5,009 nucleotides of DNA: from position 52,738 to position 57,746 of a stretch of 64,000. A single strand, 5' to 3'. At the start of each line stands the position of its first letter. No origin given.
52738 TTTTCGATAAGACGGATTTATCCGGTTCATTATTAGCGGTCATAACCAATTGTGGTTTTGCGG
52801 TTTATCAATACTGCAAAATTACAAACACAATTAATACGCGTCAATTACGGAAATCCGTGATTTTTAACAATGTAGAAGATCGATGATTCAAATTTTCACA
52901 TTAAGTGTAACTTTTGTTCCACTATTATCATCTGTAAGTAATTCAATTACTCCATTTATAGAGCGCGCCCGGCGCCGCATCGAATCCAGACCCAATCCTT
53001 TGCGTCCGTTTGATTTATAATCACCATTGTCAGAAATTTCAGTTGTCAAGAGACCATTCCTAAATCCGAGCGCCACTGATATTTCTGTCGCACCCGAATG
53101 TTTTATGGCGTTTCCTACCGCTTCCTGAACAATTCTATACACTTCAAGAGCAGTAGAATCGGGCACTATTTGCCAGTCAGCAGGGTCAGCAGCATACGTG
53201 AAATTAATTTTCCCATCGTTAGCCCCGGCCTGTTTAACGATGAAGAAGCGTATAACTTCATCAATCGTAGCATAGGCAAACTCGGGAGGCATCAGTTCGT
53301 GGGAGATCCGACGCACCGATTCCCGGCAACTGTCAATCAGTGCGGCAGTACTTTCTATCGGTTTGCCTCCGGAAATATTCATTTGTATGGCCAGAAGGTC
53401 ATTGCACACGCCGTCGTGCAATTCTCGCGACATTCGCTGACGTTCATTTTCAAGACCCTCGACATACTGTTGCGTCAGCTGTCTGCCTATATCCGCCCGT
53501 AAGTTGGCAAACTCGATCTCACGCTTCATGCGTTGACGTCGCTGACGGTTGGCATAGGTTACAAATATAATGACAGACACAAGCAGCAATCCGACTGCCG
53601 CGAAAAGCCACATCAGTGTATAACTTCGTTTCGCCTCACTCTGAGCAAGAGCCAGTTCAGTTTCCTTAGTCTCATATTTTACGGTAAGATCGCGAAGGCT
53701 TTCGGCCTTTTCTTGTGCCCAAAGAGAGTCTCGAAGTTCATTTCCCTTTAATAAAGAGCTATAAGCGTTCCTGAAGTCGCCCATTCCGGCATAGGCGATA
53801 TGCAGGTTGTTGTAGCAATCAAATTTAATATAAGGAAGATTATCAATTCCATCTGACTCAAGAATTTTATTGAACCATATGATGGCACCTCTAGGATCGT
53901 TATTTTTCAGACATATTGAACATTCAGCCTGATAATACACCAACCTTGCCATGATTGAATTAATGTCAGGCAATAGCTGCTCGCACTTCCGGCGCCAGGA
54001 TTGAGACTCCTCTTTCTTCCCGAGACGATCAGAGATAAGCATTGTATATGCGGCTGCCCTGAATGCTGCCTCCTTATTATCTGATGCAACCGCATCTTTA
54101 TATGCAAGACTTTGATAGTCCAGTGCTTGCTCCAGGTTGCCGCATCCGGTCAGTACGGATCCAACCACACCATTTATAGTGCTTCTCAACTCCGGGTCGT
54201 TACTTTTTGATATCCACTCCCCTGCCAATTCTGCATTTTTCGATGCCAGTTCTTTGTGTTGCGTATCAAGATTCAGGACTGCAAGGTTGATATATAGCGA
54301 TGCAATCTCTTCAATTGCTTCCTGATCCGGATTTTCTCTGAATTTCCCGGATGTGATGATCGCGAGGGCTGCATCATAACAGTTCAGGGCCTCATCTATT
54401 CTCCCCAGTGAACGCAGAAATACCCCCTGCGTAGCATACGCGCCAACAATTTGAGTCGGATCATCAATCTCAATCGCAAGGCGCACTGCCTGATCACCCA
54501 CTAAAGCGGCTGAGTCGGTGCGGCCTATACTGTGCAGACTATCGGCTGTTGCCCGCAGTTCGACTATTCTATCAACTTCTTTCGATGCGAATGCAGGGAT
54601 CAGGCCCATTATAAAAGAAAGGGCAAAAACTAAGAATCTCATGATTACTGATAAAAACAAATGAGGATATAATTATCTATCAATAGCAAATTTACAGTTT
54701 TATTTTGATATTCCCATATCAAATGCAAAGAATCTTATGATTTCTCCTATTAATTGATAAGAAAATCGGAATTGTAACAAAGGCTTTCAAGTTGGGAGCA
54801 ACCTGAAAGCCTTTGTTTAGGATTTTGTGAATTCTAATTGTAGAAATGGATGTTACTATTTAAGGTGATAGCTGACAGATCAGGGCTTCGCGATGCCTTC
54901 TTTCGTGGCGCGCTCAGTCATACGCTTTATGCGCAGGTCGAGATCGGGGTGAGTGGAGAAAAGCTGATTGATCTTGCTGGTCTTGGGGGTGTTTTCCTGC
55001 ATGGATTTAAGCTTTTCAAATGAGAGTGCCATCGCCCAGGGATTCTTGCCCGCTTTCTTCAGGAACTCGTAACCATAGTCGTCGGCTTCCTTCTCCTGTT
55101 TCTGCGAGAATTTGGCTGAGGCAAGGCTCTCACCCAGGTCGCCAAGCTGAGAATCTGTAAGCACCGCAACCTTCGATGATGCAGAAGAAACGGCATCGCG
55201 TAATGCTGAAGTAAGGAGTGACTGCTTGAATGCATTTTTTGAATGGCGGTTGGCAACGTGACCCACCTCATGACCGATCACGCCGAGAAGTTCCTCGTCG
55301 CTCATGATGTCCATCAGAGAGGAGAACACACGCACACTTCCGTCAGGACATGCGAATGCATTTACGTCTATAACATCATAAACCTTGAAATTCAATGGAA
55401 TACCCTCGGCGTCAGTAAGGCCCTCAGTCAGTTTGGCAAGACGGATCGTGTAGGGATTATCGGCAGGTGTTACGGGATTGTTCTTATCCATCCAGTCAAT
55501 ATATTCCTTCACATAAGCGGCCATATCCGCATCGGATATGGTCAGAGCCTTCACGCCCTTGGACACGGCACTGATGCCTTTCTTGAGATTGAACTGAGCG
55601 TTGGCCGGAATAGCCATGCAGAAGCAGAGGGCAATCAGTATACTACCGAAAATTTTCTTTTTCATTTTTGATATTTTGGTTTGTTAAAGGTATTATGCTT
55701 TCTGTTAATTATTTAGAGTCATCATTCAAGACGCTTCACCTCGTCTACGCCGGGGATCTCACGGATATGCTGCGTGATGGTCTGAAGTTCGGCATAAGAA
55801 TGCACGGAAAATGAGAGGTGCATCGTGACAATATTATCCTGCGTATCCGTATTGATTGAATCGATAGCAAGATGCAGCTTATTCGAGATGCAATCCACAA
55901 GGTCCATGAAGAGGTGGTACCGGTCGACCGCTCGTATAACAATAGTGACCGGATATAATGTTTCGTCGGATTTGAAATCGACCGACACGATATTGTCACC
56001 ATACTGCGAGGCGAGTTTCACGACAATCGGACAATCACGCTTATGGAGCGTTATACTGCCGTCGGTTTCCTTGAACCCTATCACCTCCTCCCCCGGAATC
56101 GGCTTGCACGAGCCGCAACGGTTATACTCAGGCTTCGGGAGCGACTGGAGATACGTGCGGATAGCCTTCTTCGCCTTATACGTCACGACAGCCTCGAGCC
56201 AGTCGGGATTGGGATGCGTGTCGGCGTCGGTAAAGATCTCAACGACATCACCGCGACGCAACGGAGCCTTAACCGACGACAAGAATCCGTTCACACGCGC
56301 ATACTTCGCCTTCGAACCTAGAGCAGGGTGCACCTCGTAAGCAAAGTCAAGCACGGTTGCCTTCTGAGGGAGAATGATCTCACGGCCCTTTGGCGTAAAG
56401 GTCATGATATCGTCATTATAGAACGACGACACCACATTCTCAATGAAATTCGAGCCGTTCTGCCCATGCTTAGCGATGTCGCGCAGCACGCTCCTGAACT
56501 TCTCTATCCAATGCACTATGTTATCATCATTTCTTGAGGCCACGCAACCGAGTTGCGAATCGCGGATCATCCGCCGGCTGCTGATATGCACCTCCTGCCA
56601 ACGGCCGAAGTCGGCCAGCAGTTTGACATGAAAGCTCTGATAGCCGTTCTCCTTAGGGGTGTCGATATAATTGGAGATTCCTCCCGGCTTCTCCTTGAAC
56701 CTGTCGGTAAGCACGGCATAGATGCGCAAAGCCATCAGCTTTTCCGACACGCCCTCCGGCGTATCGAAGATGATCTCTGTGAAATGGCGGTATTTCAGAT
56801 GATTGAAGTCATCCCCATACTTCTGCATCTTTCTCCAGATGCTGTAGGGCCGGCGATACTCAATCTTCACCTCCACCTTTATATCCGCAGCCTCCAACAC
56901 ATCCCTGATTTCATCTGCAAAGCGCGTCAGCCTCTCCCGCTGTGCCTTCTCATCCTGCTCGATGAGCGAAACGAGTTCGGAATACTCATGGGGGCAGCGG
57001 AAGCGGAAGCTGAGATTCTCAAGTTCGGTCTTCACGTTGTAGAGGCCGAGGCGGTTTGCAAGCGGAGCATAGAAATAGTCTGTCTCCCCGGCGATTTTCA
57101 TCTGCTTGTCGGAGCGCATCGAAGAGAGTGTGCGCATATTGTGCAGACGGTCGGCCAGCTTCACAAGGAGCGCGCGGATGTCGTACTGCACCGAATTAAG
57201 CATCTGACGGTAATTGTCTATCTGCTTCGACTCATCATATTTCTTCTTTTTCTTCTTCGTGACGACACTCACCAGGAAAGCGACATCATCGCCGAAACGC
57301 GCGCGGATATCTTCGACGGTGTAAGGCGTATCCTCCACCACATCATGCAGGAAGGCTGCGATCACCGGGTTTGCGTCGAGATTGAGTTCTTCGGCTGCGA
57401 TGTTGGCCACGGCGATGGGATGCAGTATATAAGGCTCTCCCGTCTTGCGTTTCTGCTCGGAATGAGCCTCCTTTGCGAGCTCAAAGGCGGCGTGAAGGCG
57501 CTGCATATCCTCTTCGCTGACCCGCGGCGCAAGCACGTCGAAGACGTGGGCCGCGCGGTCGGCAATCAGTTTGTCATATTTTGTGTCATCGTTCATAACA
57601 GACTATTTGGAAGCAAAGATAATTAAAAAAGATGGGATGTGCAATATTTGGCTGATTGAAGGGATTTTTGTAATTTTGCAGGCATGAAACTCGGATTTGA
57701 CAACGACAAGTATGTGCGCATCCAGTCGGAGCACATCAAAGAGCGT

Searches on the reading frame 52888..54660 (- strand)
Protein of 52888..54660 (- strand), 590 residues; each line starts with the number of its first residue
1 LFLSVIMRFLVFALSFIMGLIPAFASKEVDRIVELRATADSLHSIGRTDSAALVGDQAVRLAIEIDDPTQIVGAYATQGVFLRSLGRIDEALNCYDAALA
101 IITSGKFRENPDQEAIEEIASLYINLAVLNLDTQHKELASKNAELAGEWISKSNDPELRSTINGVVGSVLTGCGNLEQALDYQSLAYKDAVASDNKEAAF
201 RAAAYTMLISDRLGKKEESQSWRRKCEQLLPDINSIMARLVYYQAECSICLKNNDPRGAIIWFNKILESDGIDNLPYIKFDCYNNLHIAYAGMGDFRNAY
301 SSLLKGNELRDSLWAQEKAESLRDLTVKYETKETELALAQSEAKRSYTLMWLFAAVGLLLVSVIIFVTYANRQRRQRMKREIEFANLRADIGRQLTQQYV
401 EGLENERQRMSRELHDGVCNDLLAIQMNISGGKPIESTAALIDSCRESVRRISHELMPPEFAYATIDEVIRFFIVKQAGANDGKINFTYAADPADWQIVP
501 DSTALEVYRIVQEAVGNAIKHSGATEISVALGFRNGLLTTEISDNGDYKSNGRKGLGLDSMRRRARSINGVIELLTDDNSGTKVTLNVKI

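Call 85: search_protein_families(library=pfam, proteins=[window:52888-54660:-], max_evalue=0.00001)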
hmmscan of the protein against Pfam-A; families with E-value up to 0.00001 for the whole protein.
window:52888-54660:- (590 aa): 5 families
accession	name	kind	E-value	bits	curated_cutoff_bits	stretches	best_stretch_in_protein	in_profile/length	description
PF02518.31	HATPase_c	-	5.9e-09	36.8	26.4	1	505-588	4-107/111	Histidine kinase-, DNA gyrase B-, and HSP90-like ATPase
PF07730.19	HisKA_3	-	2.1e-06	28.6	24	0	406-433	1-28/68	Histidine kinase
PF13424.12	TPR_12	-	2.1e-06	28.3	30.1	0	78-104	9-35/77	Tetratricopeptide repeat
PF13181.12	TPR_8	-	4.7e-06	26.8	25.7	0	74-101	3-30/34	Tetratricopeptide repeat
PF07719.23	TPR_2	-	7.1e-06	26.2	27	0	74-101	3-30/34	Tetratricopeptide repeat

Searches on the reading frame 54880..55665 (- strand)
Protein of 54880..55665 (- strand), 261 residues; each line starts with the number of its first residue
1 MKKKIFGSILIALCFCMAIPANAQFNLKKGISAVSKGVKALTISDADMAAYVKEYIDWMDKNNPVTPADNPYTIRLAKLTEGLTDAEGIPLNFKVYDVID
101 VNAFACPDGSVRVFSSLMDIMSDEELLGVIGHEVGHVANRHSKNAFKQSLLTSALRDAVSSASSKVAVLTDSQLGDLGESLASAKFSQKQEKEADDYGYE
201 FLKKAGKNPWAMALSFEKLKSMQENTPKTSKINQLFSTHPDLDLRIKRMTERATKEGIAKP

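Call 3: search_protein_families(library=pfam, proteins=[window:54880-55665:-], max_evalue=0.01)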
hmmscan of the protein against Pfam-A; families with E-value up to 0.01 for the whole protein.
window:54880-55665:- (261 aa): 1 family
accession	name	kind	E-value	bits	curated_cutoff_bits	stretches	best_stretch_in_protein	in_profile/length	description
PF01435.24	Peptidase_M48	-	2.6e-26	93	20.3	1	81-252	12-185/186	Peptidase family M48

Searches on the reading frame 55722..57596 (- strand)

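Call 3: search_protein_families(library=pfam, proteins=[window:55722-57596:-], max_evalue=0.01)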
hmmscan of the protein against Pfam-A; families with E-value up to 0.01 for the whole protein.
window:55722-57596:- (624 aa): 5 families
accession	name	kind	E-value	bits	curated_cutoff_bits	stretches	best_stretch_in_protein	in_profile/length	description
PF13328.12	HD_4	-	1.9e-41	141.8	27.2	1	37-185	1-155/156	HD domain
PF02824.27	TGS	-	3.9e-16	59.3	22.2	1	399-456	3-60/60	TGS domain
PF13291.12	ACT_4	-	4.3e-16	59.8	27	1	546-622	3-80/80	ACT domain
PF04607.23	RelA_SpoT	-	2.3e-11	44.4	27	1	248-353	4-104/113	Region found in RelA / SpoT proteins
PF01966.28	HD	-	1.5e-07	32.1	22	1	57-154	2-116/116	HD domain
